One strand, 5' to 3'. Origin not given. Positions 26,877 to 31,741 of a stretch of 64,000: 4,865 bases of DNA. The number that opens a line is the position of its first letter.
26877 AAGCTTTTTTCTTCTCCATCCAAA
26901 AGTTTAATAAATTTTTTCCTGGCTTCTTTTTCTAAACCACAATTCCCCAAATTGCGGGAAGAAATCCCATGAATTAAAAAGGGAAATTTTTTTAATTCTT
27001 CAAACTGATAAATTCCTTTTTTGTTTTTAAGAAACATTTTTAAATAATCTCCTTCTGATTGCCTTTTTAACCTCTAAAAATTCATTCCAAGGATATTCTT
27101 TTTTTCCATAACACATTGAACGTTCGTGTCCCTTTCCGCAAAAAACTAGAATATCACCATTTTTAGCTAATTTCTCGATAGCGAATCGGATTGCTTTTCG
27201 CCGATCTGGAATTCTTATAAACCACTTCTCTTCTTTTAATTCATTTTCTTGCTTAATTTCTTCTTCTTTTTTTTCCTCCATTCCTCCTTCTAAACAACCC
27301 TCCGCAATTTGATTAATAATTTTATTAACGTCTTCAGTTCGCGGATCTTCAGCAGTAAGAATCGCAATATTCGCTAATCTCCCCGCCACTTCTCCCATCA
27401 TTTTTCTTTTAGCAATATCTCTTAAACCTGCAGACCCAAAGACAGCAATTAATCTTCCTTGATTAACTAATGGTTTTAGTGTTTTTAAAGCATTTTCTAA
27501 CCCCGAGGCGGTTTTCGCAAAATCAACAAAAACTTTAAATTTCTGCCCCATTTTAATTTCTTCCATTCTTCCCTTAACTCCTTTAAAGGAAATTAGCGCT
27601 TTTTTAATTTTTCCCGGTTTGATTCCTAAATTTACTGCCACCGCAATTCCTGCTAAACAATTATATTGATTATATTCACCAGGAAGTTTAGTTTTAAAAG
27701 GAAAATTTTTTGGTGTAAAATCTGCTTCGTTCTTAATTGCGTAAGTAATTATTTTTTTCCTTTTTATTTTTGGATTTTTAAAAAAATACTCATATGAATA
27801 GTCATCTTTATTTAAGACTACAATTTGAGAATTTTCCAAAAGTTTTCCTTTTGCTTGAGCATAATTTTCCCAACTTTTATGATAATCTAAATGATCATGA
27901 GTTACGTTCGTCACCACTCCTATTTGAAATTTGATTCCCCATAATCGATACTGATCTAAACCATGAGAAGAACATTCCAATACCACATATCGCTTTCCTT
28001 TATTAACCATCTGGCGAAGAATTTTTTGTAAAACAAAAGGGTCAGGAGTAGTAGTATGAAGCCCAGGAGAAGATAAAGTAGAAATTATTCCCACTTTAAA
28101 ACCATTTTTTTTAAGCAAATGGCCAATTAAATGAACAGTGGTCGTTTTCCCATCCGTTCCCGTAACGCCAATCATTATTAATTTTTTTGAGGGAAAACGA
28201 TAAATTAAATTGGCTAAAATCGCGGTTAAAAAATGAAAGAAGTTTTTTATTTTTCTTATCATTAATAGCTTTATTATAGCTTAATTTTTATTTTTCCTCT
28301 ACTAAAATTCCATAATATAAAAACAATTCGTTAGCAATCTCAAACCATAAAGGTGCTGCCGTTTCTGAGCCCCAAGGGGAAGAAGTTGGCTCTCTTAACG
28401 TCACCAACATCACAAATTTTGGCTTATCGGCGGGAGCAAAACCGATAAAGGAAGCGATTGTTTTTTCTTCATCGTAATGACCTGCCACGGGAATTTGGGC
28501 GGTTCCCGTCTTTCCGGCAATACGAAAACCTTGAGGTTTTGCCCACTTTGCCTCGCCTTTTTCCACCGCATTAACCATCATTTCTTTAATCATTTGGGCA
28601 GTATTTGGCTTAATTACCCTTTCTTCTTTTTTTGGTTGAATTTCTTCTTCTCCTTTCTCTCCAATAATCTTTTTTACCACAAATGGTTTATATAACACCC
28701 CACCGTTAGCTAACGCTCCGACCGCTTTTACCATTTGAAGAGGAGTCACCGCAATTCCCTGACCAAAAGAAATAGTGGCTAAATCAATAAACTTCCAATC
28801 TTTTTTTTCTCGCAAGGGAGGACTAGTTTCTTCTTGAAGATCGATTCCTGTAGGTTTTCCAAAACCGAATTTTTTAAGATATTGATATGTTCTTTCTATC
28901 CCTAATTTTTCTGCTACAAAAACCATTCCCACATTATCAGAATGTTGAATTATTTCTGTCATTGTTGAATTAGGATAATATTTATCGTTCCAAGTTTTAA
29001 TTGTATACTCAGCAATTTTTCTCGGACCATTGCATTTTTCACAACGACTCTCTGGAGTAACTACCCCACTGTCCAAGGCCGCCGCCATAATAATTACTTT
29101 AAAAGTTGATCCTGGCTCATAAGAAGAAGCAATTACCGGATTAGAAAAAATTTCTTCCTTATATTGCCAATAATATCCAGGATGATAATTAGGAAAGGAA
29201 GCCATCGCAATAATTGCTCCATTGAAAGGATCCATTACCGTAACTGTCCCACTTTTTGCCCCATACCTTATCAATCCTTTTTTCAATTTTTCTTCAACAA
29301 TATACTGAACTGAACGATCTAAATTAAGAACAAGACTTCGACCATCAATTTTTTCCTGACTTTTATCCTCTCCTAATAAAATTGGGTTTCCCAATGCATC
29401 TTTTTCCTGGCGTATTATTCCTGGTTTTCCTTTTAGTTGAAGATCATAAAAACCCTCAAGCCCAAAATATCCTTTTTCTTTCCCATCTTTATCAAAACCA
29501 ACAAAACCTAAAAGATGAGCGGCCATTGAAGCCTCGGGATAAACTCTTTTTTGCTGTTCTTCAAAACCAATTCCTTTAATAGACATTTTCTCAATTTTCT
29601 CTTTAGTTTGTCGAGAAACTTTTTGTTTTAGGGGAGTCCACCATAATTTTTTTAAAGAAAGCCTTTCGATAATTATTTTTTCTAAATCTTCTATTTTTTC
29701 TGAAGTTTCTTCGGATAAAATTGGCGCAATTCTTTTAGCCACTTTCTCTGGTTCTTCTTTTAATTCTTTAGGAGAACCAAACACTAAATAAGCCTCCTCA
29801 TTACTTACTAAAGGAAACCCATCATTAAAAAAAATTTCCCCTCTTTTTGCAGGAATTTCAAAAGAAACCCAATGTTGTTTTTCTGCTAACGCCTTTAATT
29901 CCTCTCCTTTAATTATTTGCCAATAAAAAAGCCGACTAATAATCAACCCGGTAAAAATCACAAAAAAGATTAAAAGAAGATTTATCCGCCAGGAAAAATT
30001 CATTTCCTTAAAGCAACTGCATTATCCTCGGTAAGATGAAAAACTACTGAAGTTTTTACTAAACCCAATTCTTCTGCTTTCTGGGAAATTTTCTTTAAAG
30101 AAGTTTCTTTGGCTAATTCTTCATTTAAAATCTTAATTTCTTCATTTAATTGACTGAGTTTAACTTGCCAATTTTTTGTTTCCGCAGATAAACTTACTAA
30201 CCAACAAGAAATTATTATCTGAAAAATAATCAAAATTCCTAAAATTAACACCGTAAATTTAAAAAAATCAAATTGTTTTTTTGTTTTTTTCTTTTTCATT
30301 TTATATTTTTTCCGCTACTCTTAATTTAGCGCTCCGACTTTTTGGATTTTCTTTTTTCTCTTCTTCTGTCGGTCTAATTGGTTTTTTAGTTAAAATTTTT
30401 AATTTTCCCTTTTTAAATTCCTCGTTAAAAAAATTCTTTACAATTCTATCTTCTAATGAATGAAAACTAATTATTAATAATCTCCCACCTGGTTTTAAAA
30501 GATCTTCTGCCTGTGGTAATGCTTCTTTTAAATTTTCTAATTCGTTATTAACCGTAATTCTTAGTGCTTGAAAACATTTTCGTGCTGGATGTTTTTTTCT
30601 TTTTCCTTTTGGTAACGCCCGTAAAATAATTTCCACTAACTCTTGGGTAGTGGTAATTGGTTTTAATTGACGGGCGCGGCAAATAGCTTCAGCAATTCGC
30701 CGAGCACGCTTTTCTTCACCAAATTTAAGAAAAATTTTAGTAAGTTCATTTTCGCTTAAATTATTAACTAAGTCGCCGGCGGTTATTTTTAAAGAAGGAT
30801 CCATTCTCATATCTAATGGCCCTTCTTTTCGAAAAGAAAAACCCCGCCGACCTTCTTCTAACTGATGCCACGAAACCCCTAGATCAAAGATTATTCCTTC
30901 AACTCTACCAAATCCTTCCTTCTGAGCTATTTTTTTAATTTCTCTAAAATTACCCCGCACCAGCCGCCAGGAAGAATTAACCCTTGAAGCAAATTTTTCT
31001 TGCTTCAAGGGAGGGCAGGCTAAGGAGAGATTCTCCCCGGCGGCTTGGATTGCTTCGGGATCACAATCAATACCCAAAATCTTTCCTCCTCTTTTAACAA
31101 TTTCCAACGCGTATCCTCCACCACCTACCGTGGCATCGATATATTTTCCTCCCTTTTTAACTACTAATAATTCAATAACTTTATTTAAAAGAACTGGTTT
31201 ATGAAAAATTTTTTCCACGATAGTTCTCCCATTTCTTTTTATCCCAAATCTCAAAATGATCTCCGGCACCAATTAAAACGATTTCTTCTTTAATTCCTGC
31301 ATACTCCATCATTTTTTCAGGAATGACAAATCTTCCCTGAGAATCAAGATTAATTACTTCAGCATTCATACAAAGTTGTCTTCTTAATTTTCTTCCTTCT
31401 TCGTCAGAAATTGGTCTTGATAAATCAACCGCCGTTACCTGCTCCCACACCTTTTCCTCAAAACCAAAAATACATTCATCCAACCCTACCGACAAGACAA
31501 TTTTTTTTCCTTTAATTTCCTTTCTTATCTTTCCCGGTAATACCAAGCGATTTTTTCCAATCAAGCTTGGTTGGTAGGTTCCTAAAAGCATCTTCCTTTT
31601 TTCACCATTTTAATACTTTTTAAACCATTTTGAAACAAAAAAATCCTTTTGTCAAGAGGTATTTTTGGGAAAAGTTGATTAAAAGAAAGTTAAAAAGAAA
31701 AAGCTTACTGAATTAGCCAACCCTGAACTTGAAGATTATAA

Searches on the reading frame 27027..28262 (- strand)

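Call 9: search_protein_families(library=pfam, proteins=[window:27027-28262:-], max_evalue=0.001)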
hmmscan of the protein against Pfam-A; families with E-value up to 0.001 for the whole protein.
window:27027-28262:- (411 aa): 2 families
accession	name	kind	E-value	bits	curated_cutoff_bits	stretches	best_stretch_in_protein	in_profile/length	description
PF08245.18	Mur_ligase_M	-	2.9e-47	161.7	24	1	33-209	1-200/200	Mur ligase middle domain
PF02875.26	Mur_ligase_C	-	1.3e-23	84.7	28.4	1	231-378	1-127/127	Mur ligase, glutamate ligase domain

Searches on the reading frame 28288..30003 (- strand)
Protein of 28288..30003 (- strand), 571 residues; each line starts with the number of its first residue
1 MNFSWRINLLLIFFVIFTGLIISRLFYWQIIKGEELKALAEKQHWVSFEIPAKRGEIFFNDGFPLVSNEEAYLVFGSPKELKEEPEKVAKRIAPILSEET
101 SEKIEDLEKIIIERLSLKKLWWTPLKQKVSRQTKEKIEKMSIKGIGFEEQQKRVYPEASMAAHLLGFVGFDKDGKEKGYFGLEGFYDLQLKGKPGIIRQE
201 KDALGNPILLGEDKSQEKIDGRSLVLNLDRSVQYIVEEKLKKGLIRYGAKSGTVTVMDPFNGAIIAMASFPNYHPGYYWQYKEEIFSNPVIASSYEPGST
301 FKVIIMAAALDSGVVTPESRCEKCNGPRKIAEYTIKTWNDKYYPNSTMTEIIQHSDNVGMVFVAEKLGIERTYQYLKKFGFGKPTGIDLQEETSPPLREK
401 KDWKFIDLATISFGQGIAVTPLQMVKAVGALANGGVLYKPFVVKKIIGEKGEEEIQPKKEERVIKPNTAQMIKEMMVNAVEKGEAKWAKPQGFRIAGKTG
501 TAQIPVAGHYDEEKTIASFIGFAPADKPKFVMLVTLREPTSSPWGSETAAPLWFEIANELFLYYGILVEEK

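Call 9: search_protein_families(library=pfam, proteins=[window:28288-30003:-], max_evalue=0.001)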
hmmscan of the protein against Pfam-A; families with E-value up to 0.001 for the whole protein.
window:28288-30003:- (571 aa): 3 families
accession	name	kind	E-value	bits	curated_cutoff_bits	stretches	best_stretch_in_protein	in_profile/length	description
PF00905.27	Transpeptidase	-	5e-77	259.5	22.1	1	252-552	1-293/299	Penicillin binding protein transpeptidase domain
PF03717.20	PBP_dimer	-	3e-24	86.8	24.4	1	50-208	2-176/180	Penicillin-binding Protein dimerisation domain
PF13354.11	Beta-lactamase2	-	1e-06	28.7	22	1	294-502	20-190/214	Beta-lactamase enzyme family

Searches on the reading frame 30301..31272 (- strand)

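Call 9: search_protein_families(library=pfam, proteins=[window:30301-31272:-], max_evalue=0.001)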
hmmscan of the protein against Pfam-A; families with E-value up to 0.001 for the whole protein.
window:30301-31272:- (323 aa): 3 families
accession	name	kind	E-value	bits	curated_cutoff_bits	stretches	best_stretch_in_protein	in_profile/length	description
PF01795.25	Methyltransf_5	-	9.3e-102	341.1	27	1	22-323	2-309/309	MraW methylase family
PF13847.12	Methyltransf_31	-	1e-06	28.9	27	0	39-82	2-48/145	Methyltransferase domain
PF08241.18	Methyltransf_11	-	0.00045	21.3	21.2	0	46-82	2-38/95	Methyltransferase domain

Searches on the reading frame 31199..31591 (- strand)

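Call 9: search_protein_families(library=pfam, proteins=[window:31199-31591:-], max_evalue=0.001)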
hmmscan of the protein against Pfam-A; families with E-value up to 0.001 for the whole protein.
window:31199-31591:- (130 aa): 1 family
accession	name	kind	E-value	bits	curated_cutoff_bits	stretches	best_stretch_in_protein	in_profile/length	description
PF02381.23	MraZ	-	7.4e-30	103.2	23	2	74-125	2-53/72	MraZ protein, putative antitoxin-like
